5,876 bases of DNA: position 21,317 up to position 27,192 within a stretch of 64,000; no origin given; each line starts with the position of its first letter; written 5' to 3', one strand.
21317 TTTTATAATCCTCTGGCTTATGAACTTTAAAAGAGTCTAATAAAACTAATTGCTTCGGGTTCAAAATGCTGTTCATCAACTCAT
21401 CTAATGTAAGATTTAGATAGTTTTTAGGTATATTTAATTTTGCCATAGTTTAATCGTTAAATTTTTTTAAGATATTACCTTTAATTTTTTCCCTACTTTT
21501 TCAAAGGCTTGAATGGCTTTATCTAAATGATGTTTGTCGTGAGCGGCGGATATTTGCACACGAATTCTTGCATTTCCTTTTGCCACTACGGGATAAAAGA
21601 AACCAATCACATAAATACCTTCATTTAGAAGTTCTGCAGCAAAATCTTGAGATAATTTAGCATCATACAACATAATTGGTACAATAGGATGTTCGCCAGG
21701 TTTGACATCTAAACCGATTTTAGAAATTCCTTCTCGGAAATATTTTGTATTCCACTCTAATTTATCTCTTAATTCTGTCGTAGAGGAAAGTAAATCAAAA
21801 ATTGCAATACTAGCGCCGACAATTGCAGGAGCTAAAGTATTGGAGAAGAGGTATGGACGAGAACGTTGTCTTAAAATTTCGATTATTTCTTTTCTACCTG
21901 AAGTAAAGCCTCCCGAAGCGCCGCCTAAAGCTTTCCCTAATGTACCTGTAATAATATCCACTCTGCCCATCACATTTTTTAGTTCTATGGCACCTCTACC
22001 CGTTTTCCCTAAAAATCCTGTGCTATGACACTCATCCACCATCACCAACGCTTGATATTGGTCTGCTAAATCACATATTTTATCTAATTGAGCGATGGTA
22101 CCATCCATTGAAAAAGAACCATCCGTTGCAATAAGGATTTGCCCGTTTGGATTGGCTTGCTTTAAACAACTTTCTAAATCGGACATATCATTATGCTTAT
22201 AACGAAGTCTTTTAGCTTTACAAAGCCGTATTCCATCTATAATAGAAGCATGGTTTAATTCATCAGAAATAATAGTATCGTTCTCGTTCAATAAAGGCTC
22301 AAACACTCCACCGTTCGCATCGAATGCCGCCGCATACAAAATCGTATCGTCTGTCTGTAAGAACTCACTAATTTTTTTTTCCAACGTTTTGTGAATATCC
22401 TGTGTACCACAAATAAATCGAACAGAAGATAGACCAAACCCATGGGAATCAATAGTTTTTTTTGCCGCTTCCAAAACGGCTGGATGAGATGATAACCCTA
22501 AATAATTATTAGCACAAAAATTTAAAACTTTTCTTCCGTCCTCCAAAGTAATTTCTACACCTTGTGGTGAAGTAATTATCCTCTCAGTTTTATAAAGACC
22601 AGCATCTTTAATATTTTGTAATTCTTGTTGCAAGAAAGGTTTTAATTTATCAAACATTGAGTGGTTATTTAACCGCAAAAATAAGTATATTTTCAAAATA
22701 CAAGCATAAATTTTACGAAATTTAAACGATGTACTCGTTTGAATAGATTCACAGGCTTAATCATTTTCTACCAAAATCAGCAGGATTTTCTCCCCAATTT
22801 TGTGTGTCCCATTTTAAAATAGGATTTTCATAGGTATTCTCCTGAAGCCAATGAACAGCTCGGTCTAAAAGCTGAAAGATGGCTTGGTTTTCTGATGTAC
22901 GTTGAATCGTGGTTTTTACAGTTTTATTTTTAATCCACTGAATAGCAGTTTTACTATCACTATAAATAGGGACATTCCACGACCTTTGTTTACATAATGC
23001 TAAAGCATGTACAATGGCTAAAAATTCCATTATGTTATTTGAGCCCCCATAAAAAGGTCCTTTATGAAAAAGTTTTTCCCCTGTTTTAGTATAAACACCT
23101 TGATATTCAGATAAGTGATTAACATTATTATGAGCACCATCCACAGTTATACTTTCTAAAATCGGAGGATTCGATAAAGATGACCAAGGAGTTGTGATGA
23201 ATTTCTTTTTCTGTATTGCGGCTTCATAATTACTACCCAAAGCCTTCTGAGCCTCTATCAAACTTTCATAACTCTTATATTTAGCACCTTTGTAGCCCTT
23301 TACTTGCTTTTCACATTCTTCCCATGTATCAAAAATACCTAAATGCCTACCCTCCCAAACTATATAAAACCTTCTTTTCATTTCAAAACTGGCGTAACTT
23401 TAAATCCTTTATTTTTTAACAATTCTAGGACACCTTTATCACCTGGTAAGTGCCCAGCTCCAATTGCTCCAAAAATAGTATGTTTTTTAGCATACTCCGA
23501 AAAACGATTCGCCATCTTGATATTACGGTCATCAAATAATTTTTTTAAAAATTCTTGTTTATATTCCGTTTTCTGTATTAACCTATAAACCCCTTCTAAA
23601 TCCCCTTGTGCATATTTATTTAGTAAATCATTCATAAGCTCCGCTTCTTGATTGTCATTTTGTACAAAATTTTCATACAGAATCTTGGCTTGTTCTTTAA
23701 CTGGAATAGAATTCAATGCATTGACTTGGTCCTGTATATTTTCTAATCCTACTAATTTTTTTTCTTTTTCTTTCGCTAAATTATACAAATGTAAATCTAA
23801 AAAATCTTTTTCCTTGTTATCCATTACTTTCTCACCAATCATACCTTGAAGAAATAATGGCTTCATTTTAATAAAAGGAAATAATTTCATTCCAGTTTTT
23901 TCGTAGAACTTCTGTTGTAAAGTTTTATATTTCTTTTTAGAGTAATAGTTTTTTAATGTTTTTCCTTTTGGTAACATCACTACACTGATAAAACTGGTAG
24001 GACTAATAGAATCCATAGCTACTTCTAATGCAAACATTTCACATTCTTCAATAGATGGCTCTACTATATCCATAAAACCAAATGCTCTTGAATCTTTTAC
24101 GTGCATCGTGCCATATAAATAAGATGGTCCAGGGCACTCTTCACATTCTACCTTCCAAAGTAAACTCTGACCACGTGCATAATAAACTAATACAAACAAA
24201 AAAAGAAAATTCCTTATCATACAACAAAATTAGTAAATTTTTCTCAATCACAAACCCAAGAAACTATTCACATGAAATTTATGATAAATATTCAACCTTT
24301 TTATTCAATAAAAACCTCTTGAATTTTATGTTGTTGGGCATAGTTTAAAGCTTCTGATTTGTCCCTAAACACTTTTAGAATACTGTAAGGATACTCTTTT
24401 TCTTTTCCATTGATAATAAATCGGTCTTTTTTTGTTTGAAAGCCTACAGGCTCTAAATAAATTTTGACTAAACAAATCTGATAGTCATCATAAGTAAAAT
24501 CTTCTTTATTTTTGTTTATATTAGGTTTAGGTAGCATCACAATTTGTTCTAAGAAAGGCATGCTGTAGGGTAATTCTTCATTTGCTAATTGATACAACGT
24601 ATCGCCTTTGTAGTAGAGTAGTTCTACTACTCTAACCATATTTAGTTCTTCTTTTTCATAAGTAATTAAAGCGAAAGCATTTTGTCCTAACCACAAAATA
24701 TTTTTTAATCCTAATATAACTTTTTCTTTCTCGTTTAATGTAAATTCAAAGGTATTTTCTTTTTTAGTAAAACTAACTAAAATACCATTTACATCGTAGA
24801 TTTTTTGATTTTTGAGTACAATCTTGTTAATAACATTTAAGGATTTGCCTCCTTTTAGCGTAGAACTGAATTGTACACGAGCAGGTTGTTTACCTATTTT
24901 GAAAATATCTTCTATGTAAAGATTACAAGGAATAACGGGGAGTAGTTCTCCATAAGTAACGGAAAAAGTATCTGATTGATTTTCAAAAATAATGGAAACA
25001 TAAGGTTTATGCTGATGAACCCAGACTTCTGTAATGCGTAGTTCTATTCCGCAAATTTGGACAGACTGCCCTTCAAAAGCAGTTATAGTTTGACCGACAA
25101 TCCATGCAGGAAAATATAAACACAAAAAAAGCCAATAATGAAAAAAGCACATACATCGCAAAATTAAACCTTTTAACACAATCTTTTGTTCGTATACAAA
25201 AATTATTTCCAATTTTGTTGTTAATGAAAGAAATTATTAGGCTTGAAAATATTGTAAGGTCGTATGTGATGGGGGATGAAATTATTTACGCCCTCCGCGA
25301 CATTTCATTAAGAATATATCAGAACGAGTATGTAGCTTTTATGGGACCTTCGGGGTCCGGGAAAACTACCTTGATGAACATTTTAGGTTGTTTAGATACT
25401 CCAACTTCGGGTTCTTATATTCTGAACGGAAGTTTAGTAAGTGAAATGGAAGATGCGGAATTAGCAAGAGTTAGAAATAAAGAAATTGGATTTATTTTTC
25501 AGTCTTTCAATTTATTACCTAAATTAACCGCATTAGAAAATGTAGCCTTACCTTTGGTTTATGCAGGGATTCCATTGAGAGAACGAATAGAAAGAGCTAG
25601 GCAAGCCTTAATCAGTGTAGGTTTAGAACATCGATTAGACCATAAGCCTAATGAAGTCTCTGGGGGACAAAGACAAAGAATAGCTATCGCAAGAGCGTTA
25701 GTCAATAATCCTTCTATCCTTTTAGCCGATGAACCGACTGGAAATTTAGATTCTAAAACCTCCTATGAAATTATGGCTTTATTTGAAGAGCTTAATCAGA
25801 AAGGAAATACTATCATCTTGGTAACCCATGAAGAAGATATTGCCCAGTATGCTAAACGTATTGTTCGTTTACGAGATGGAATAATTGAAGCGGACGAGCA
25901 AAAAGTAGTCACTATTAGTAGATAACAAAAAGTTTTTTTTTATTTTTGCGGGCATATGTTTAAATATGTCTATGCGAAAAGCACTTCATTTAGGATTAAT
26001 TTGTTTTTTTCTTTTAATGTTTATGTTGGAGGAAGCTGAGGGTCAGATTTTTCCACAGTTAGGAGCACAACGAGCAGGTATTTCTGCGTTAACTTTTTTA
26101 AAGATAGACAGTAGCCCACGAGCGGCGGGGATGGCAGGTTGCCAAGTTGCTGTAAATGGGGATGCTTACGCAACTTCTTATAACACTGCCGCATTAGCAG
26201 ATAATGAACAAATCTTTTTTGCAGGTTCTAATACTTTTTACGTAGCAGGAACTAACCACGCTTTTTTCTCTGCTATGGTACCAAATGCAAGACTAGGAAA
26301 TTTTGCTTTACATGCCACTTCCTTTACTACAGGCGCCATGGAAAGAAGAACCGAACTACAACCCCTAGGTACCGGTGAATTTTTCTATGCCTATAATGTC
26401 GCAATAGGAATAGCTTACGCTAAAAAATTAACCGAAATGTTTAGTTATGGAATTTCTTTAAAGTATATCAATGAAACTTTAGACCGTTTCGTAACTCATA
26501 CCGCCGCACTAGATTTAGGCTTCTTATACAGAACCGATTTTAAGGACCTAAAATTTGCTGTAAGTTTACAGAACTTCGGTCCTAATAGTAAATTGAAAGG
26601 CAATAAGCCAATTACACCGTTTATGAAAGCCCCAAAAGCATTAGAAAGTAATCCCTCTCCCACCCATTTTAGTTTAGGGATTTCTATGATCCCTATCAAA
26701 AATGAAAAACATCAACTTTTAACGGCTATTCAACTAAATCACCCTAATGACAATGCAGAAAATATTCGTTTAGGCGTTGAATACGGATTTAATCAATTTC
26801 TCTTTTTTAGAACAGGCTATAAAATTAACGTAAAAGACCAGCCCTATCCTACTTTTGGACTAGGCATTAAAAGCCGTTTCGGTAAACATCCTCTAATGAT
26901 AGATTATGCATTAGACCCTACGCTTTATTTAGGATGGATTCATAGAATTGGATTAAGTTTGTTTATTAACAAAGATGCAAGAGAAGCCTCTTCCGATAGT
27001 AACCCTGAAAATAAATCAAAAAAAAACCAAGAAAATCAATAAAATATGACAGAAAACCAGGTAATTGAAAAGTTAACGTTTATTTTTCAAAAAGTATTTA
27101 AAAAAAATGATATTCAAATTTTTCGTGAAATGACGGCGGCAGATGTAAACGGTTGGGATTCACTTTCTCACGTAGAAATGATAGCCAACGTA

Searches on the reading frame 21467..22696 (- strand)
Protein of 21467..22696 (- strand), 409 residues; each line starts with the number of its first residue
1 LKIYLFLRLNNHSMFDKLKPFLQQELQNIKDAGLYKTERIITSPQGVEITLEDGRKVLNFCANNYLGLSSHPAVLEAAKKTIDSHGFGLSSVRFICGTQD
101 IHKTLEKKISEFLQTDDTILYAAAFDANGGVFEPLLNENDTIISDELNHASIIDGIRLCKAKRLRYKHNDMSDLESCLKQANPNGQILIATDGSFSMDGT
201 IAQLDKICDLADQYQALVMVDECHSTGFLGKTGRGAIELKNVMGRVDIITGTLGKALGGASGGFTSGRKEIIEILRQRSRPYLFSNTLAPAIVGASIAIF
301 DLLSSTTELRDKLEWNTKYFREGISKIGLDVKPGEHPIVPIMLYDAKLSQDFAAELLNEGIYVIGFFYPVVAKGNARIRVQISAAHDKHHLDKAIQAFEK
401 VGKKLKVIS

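Call 30: search_protein_families(library=pfam, proteins=[window:21467-22696:-], max_evalue=0.00001)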
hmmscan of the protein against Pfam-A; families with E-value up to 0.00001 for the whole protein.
window:21467-22696:- (409 aa): 2 families
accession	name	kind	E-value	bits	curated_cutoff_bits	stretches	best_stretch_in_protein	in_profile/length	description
PF00155.27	Aminotran_1_2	-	1.5e-65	222.2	19.7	1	56-398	2-361/361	Aminotransferase class I and II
PF00202.27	Aminotran_3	-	2.6e-08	33.4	30.5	0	204-400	213-401/403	Aminotransferase class-III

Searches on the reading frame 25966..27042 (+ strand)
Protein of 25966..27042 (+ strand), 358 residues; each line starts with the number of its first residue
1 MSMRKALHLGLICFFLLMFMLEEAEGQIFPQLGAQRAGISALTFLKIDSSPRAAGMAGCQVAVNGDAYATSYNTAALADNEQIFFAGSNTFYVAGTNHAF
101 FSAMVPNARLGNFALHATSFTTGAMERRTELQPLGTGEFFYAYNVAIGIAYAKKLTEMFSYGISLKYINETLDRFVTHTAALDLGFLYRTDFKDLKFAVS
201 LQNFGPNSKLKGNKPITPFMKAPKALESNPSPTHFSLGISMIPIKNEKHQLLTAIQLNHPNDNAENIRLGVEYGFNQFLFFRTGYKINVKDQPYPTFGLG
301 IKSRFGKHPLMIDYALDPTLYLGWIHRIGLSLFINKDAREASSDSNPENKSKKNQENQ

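Call 27: search_protein_families(library=pfam, proteins=[window:25966-27042:+], max_evalue=0.001)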
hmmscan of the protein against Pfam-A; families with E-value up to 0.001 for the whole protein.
window:25966-27042:+ (358 aa): 1 family
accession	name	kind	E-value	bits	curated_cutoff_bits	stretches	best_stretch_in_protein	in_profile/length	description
PF19572.5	PorV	-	1.2e-06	28.6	27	1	35-173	6-147/243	Type IX secretion system protein PorV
